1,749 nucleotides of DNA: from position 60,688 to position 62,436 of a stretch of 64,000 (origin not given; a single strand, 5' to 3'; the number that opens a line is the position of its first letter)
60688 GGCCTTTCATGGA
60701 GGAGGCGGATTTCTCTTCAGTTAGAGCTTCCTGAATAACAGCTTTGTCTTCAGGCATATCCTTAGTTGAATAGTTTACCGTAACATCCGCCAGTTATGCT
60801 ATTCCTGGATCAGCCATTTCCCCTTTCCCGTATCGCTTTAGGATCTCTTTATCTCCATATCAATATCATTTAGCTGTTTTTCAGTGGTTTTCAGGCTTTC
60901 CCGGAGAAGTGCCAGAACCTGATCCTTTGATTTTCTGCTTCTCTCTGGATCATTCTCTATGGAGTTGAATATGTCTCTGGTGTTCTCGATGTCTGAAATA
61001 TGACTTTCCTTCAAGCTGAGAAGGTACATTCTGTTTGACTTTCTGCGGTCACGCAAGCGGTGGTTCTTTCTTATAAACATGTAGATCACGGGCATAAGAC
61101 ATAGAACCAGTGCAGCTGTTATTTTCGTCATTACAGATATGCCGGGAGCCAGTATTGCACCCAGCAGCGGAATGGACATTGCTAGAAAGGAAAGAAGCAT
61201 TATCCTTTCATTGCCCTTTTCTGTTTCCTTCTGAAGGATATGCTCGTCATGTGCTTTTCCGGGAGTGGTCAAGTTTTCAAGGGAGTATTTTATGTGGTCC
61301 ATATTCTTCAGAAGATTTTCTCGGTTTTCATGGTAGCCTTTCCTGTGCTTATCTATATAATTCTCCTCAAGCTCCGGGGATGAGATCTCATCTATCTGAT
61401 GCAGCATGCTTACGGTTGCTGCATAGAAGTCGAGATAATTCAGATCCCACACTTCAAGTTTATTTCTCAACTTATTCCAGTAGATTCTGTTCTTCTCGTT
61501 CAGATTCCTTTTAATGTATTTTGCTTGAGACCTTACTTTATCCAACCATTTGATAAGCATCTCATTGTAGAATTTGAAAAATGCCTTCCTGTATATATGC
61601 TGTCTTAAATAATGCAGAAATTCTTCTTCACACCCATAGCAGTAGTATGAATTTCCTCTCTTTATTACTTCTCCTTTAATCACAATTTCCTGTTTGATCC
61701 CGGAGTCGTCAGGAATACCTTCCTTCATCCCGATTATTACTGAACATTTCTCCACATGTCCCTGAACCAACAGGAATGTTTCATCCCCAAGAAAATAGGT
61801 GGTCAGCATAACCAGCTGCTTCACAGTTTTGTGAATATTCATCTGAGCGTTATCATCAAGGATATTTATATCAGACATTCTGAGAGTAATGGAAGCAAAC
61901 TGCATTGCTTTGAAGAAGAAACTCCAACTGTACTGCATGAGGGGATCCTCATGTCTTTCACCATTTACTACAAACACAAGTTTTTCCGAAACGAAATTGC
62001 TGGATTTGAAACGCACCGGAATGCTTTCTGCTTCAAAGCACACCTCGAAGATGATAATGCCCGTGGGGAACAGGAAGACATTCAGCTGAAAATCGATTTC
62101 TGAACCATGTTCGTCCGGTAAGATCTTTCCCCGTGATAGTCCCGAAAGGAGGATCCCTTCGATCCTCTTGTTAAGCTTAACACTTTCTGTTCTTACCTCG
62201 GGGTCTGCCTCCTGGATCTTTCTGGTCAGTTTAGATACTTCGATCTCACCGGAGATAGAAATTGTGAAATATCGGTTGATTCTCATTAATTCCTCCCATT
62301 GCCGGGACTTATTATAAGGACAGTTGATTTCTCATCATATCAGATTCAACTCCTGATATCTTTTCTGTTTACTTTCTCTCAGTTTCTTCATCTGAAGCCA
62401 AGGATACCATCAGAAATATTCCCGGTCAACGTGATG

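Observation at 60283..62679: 2.1-kb AT-rich insertion in the 3' end of a membrane-protein gene, bounded by att-like direct repeats and carrying an orphan two-TM protein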

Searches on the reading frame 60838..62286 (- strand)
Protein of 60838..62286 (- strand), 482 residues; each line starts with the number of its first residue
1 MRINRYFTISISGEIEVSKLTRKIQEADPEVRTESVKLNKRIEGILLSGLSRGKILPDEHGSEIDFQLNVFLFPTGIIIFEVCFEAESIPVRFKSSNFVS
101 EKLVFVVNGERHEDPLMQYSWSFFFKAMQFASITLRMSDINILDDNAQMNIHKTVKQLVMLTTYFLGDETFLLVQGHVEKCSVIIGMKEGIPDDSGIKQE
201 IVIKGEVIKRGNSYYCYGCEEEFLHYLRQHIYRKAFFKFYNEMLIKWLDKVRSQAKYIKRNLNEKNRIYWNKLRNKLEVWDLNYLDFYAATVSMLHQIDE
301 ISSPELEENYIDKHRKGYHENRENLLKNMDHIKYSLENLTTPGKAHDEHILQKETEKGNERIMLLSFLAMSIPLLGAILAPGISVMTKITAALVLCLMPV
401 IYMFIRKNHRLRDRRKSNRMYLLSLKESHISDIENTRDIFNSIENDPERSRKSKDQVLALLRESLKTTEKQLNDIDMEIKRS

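Call 6: search_protein_families(library=pfam, proteins=[window:60838-62286:-], max_evalue=1)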
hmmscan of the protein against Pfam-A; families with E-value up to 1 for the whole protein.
window:60838-62286:- (482 aa): 0 families

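Call 8: search_protein_families(library=padloc, proteins=[window:60838-62286:-], max_evalue=1)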
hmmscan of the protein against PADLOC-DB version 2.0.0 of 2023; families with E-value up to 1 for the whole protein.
window:60838-62286:- (482 aa): 0 families

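Call 9: search_protein_families(library=ncbifam, proteins=[window:60838-62286:-], max_evalue=1)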
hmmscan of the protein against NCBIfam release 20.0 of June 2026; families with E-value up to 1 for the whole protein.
window:60838-62286:- (482 aa): 0 families

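Call 11: find_encoding_contigs(protein=window:60838-62286:-, flank=10000, max_places=10)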
Protein window:60838-62286:- (482 aa): 3 contigs read that carry it; 3 places shown.
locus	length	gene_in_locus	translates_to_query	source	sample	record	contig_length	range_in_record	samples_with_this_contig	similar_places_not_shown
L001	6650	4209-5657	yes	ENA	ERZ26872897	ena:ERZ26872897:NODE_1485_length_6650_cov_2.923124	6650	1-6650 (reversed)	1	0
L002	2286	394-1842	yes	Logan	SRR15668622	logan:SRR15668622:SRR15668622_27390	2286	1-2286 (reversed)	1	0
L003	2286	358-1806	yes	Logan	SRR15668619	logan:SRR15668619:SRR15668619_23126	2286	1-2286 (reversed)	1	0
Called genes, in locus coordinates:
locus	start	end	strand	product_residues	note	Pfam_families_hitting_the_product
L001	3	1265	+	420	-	?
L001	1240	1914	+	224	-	PF00005:ABC_tran (faint), PF02463:SMC_N (faint)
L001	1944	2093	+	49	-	-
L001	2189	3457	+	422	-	-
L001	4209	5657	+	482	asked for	-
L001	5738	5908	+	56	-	-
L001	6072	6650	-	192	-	?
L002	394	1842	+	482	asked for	-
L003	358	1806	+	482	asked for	-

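Call 15: find_homologous_proteins(query=window:60838-62286:-, max_evalue=0.001)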
Query window:60838-62286:- (482 aa): 24 proteins with E <= 0.001 among 8000 candidates.
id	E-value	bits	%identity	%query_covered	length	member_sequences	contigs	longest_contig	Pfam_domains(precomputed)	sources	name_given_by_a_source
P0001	0.0e+0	1076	100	100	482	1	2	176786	-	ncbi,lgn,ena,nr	ncbi:MAG: hypothetical protein K8S62_11060 [Candidatus Sabulitectum sp.]|nr:hypothetical protein [Ca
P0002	6.2e-178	610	56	100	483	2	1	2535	-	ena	-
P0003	3.7e-176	604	56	100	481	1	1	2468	-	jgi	-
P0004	5.8e-176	604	56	100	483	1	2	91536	-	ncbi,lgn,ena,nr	ncbi:MAG: hypothetical protein KAR44_09500 [Candidatus Aegiribacteria sp.]|nr:hypothetical protein [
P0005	8.2e-176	603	56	100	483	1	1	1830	-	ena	-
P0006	1.0e-171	590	55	100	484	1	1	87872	-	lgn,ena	-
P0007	3.0e-171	588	54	100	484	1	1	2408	-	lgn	-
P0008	4.8e-120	419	43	100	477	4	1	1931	-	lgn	-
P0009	1.3e-100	355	35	100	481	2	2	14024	-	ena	-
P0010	6.0e-98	347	35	100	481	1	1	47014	-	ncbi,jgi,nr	ncbi:MAG: hypothetical protein AVO35_12495 [Candidatus Aegiribacteria sp. MLS_C]|nr:MAG: hypothetica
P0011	1.4e-97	345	34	100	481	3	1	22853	-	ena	-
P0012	8.3e-96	340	37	100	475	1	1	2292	-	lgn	-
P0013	2.8e-95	338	34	100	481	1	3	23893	-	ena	-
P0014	2.0e-93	332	36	100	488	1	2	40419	-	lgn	-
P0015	5.8e-93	330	37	100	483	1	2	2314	-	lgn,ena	-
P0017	9.0e-83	297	34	100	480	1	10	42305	-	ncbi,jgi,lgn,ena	jgi:hypothetical protein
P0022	2.4e-35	140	33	44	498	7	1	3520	-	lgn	-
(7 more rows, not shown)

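Call 16: find_encoding_contigs(protein=P0004, flank=6000, max_places=4)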
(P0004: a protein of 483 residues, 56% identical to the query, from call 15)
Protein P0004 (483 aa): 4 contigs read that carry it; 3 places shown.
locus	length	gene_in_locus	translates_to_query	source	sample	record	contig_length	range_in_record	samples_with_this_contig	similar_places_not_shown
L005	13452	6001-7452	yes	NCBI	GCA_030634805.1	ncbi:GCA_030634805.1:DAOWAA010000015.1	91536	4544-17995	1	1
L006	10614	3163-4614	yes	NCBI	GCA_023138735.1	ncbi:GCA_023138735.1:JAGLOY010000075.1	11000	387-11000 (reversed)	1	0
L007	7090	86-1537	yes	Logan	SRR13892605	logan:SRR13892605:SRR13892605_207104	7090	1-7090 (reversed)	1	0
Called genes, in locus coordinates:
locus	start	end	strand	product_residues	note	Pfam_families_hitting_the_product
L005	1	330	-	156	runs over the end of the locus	-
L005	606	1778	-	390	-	-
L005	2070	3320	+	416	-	-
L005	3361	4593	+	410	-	PF00155:Aminotran_1_2, PF12897:Asp_aminotransf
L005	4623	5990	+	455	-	PF14821:Thr_synth_N, PF00291:PALP, PF24857:THR4_C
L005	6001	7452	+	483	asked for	-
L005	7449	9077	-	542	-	PF13360:PQQ_2 (weak), PF13517:FG-GAP_3 (weak), PF13517:FG-GAP_3 (weak), PF13570:Beta-prop_ACSF4, PF13517:FG-GAP_3, PF13360:PQQ_2, PF13517:FG-GAP_3 (weak), PF18962:Por_Secre_tail, +5 more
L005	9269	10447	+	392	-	PF01676:Metalloenzyme, PF10143:PhosphMutase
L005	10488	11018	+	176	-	PF06445:GyrI-like, PF14526:Cass2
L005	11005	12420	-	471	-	PF00561:Abhydrolase_1 (faint), PF12697:Abhydrolase_6 (weak), PF12146:Hydrolase_4 (weak)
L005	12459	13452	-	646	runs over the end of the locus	PF00005:ABC_tran, PF02463:SMC_N (faint), PF13555:AAA_29 (faint), PF13304:AAA_21 (faint), PF12848:ABC_tran_Xtn, PF00005:ABC_tran, PF16326:ABC_tran_CTD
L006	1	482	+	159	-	?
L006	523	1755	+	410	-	PF00155:Aminotran_1_2, PF12897:Asp_aminotransf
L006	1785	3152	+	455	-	PF14821:Thr_synth_N, PF00291:PALP, PF24857:THR4_C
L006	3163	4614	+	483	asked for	-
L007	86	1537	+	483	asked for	-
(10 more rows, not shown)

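Call 17: find_encoding_contigs(protein=P0006, flank=6000, max_places=4)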
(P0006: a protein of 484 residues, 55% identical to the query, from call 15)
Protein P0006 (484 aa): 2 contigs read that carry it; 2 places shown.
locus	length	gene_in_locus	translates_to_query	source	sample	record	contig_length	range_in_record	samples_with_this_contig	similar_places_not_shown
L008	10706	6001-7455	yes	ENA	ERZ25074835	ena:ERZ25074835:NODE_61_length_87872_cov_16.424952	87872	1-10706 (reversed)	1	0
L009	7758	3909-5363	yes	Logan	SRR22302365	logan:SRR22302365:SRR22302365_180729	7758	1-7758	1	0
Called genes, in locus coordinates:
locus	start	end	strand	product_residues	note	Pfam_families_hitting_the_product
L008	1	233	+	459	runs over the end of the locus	PF00266:Aminotran_5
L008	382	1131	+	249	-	PF13365:Trypsin_2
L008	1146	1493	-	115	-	PF04993:TfoX_N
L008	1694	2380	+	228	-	-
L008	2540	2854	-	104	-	-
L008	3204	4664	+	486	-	PF13734:Inhibitor_I69 (weak), PF01640:Peptidase_C10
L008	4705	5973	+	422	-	PF00326:Peptidase_S9 (faint), PF12697:Abhydrolase_6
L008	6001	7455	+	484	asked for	-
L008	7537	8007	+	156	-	-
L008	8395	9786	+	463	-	PF06739:SBBP (weak)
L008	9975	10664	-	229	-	PF13229:Beta_helix, PF18962:Por_Secre_tail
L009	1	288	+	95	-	?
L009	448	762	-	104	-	-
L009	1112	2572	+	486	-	PF13734:Inhibitor_I69 (weak), PF01640:Peptidase_C10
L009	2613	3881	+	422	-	PF00326:Peptidase_S9 (faint), PF12697:Abhydrolase_6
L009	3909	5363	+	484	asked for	-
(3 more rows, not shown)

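Call 18: find_encoding_contigs(protein=P0010, flank=6000, max_places=4)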
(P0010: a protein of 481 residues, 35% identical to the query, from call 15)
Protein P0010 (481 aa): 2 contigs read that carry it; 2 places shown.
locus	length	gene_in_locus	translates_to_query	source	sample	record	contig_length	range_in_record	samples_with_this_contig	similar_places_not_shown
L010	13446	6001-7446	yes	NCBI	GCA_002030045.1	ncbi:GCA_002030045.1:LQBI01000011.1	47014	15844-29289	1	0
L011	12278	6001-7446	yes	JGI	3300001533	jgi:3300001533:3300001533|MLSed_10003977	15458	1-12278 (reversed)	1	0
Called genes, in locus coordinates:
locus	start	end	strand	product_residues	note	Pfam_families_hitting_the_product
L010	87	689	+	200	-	PF01909:NTP_transf_2, PF18765:Polbeta (weak)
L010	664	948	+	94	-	-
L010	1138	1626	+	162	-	PF22016:DUF6933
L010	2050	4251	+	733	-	-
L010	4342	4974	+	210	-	-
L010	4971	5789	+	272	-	PF08843:AbiEii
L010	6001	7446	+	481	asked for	-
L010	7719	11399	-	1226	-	PF13676:TIR_2, PF13191:AAA_16, PF13424:TPR_12, PF17874:TPR_MalT, PF13424:TPR_12, PF13424:TPR_12, PF13432:TPR_16 (weak), PF13424:TPR_12, +12 more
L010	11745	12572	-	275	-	PF08843:AbiEii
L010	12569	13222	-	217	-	-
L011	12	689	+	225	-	PF01909:NTP_transf_2, PF18765:Polbeta (weak)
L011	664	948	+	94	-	-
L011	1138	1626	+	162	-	PF22016:DUF6933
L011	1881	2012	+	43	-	-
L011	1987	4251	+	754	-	-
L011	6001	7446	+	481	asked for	-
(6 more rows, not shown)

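Call 19: find_encoding_contigs(protein=P0017, flank=6000, max_places=6)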
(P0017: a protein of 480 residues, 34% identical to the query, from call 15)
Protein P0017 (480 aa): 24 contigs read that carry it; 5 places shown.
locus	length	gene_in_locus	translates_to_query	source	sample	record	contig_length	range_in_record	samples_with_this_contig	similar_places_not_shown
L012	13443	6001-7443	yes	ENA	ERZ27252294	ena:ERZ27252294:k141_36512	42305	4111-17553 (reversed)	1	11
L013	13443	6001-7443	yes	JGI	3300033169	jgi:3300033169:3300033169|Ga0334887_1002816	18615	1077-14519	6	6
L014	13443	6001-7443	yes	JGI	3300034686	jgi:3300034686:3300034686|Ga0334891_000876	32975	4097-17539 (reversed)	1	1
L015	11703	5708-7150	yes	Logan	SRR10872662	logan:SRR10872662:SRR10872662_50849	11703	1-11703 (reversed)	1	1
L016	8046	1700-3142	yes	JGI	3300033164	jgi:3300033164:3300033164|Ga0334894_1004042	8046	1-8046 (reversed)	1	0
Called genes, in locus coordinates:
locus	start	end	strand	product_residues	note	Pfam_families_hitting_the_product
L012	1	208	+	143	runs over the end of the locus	PF18936:DUF5684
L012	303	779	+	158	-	-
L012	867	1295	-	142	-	PF07603:Lcl_C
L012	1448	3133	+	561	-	PF13360:PQQ_2, PF01011:PQQ (faint), PF25293:Beta-prop_EMC1_N (faint), PF13360:PQQ_2, PF13570:Beta-prop_ACSF4, PF13360:PQQ_2, PF13860:FlgD_ig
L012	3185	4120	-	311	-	-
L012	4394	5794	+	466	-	PF01841:Transglut_core, PF21545:T7SS_EccA1_N (faint), PF00515:TPR_1 (faint), PF12895:ANAPC3 (weak), PF13424:TPR_12 (weak), PF13432:TPR_16, PF14559:TPR_19, PF13424:TPR_12, +6 more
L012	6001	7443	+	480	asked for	-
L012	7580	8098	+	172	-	PF07603:Lcl_C (weak)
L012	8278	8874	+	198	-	PF07603:Lcl_C (weak)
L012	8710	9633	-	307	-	PF13391:HNH_2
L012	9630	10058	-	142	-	PF12643:MazG-like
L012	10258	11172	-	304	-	PF08843:AbiEii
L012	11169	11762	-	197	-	PF13338:AbiEi_4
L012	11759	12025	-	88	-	PF14294:DUF4372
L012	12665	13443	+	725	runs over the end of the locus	PF02463:SMC_N, PF13175:AAA_15 (weak), PF13476:AAA_23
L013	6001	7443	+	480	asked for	-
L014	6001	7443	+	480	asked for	-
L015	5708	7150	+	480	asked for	-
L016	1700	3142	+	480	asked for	-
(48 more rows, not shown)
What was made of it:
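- The family sits at six different loci in different genomes (calls 16-19). In L010 and L012 it lies among AbiE, TIR-STAND, HNH/MazG and SMC-like genes (calls 18, 19). The cargo family sits at unrelated loci in other genomes (calls 16-19).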

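Call 22: find_encoding_contigs(protein=P0012, flank=6000, max_places=6)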
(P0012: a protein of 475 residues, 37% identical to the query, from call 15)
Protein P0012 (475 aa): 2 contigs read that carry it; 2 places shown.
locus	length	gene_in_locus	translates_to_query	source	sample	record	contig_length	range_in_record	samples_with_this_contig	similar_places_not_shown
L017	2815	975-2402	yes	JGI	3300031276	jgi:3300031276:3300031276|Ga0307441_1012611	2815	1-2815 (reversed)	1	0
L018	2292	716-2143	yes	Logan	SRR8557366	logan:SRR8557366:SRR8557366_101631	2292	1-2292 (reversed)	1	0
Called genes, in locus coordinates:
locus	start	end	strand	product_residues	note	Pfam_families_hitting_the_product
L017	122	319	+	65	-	-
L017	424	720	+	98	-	-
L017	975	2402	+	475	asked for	-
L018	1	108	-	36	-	?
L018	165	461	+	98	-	-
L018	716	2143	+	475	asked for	-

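Call 23: find_encoding_contigs(protein=P0015, flank=6000, max_places=6)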
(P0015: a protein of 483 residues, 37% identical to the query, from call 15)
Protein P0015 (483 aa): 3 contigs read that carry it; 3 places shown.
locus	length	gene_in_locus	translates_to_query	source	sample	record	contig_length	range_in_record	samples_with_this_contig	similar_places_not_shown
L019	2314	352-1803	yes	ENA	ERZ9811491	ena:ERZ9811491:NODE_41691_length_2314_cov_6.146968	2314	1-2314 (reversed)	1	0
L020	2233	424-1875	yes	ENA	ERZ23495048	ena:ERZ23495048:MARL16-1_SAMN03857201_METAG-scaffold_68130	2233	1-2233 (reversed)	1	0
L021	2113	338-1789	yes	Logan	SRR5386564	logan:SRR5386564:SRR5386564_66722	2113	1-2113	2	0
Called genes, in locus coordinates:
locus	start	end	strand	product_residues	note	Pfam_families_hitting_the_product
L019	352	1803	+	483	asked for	-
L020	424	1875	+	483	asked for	-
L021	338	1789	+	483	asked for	-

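Call 24: find_encoding_contigs(protein=P0007, flank=6000, max_places=6)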
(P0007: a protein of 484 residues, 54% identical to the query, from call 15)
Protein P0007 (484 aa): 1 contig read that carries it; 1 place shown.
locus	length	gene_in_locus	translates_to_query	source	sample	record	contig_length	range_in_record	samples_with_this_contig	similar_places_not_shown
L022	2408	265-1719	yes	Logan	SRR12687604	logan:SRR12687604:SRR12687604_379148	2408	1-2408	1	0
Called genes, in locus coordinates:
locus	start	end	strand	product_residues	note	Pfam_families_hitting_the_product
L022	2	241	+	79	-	?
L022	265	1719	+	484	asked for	-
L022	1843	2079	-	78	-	-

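Call 25: find_encoding_contigs(protein=P0002, flank=6000, max_places=6)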
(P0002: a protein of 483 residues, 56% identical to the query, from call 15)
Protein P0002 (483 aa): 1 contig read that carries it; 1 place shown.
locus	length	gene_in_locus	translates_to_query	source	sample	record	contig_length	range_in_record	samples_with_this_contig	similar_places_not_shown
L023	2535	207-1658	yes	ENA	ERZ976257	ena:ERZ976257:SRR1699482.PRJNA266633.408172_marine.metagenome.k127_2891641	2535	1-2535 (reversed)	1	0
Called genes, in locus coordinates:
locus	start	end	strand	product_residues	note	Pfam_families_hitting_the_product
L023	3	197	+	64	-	?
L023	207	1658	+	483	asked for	-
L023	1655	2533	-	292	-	?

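Call 31: search_solved_structures(query=A2, max_evalue=10, show_alignments=2)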
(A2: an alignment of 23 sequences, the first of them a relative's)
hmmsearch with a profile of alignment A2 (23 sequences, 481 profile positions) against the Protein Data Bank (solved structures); distinct sequences matched with E-value up to 10: 1.
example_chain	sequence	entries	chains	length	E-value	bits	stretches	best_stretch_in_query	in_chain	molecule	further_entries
21kl_A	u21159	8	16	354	0.081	14.9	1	417-481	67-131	putative nuclease | HNH nuclease domain-containing protein | TasH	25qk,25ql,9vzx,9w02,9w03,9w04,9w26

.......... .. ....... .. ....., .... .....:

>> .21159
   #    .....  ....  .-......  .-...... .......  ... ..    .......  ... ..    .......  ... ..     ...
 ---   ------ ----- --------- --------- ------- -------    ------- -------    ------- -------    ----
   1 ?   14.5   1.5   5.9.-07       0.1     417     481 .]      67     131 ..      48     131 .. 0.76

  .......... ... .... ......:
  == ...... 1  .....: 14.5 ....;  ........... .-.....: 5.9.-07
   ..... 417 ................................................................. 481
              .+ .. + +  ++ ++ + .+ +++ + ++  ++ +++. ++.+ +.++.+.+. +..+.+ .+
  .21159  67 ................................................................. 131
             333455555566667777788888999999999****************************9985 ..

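Call 36: predict_structure(alignment_id=A2)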
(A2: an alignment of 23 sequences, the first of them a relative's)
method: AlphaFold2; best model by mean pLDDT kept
length: 482 residues; sequences in the alignment: 23
mean_pLDDT: 84.2   pTM: 0.79
mean pLDDT of the five models: 84.2, 84.0, 83.4, 83.1, 80.7
residues with pLDDT >= 90: 158; 70-90: 274; 50-70: 49; < 50: 1
segments of 3 or more residues with pLDDT < 50: none
pLDDT, mean of each block of 10 residues (from residue 1): 94 93 90 90 93 80 89 95 88 86 89 91 89 82 81 90 90 91 80 68 84 84 89 94 94 86 72 86 94 85 77 87 94 89 62 53 68 74 79 81 78 75 80 87 86 86 87 86 78
secondary structure, 60 per line:
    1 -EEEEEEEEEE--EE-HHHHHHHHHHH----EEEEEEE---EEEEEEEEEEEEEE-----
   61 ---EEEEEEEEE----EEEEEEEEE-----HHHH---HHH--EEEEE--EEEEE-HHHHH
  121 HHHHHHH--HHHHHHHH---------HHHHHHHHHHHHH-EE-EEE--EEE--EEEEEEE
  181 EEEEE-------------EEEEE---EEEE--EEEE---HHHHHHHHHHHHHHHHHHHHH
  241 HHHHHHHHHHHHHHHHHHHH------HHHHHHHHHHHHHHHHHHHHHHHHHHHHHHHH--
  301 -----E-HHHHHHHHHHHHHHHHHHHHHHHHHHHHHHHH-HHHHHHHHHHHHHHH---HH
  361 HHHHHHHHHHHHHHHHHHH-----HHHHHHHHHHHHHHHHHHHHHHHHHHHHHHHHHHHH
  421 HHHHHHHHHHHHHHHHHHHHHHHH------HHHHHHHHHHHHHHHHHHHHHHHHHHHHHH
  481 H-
elements in order: E2-11 H17-27 E32-38 E42-55 E64-72 E77-85 H91-94 E103-107 E110-114 H116-127 H130-137 H147-159 E164-166 E169-171 E174-185 E199-203 E207-210 E213-216 H220-260 H267-298 H308-339 H341-355 H359-379 H385-444 H451-481
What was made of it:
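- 60838..62286 (-): 482-aa cargo gene (K8S62_11060). The model shows an N-terminal alpha/beta domain (1-216) and a helical bundle (220-355). These are followed by TM1 (359-379), a short loop, TM2 (385 to about 408) and a coiled-coil tail to 481. A GGAGG ribosome-binding site lies 6 nt upstream of the ATG. AlphaFold2 model with pLDDT 84 and pTM 0.79 (call 36).
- The structure model has pLDDT 84 (call 36).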

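Call 52: fold_search(model_id=the predicted structure, library=pdb)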
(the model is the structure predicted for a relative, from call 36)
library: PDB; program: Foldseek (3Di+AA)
matches with E <= 10: 520; with E <= 0.001: 0
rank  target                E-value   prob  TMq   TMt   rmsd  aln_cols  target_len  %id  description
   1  3c6k_B                2.0e-03  0.94  0.10  0.13   6.8        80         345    8  Crystal structure of human spermine synthase in complex with spermidine and 5-methylthioadenosine (released 2008-02-19)
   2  3c6k_D                3.1e-03  0.92  0.12  0.16   7.4       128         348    7  Crystal structure of human spermine synthase in complex with spermidine and 5-methylthioadenosine (released 2008-02-19)
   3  3c6k_C                3.3e-03  0.90  0.10  0.13   7.0        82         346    7  Crystal structure of human spermine synthase in complex with spermidine and 5-methylthioadenosine (released 2008-02-19)
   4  8tmc_E                3.3e-03  0.89  0.23  0.29  16.8       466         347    9  Cryo-EM structure of CorA in complex with conformation-specific synthetic antibody C12 and 20 mM MgCl2, State MG20-2 (released 2025-02-12)
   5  3c6k_A                6.3e-03  0.82  0.10  0.13   6.4        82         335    7  Crystal structure of human spermine synthase in complex with spermidine and 5-methylthioadenosine (released 2008-02-19)
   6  8tmc_D                9.6e-03  0.75  0.23  0.29  17.5       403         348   11  Cryo-EM structure of CorA in complex with conformation-specific synthetic antibody C12 and 20 mM MgCl2, State MG20-2 (released 2025-02-12)
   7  4i0u_D                1.0e-02  0.80  0.24  0.32  17.6       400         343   10  Improved structure of Thermotoga maritima CorA at 2.7 A resolution (released 2013-03-06)
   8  8tmc_A                1.1e-02  0.75  0.23  0.29  17.2       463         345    9  Cryo-EM structure of CorA in complex with conformation-specific synthetic antibody C12 and 20 mM MgCl2, State MG20-2 (released 2025-02-12)
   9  8tmj_B                1.2e-02  0.72  0.23  0.30  17.3       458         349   10  Cryo-EM structure of CorA in complex with conformation-specific synthetic antibody C18 and 100 uM MgCl2, State MG0.1-2 (released 2025-02-12)
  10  9q9j_B                1.2e-02  0.12  0.11  0.11  28.4       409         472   10  Cryo-EM structure of human Mre11-Rad50-Nbs1 (MRN) complex bound to DNA and telomeric factor TRF2 fragment (438-542) (released 2025-10-01)
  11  8tmb_D                1.4e-02  0.75  0.23  0.29  17.6       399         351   10  Cryo-EM structure of CorA in complex with conformation-specific synthetic antibody C12 and 20 mM MgCl2, State MG20-1 (released 2025-02-12)
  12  9q9m_B                1.5e-02  0.11  0.11  0.11  28.1       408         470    9  Cryo-EM structure of human Mre11-Rad50-Nbs1 (MRN) complex bound to DNA and telomeric factor TRF2 (released 2025-10-01)
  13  8tme_A                1.6e-02  0.80  0.22  0.29  12.8       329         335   11  Cryo-EM structure of CorA in complex with conformation-specific synthetic antibody C18 and 100 uM MgCl2, State MG0.1-1 (released 2025-02-12)
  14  8tmc_C                1.9e-02  0.60  0.21  0.27  17.9       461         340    8  Cryo-EM structure of CorA in complex with conformation-specific synthetic antibody C12 and 20 mM MgCl2, State MG20-2 (released 2025-02-12)
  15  9mvg_A                2.8e-02  0.44  0.10  0.24   8.1       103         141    9  Structure of SciW variant L66A bound to the Rhs1 transmembrane domain (released 2026-01-28)
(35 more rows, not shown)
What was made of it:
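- On CorA / MIT superfamily: Foldseek against CorA chains gives E 3e-3 to 5e-2, probability 0.4-0.96 and TM 0.2-0.35 (call 52).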
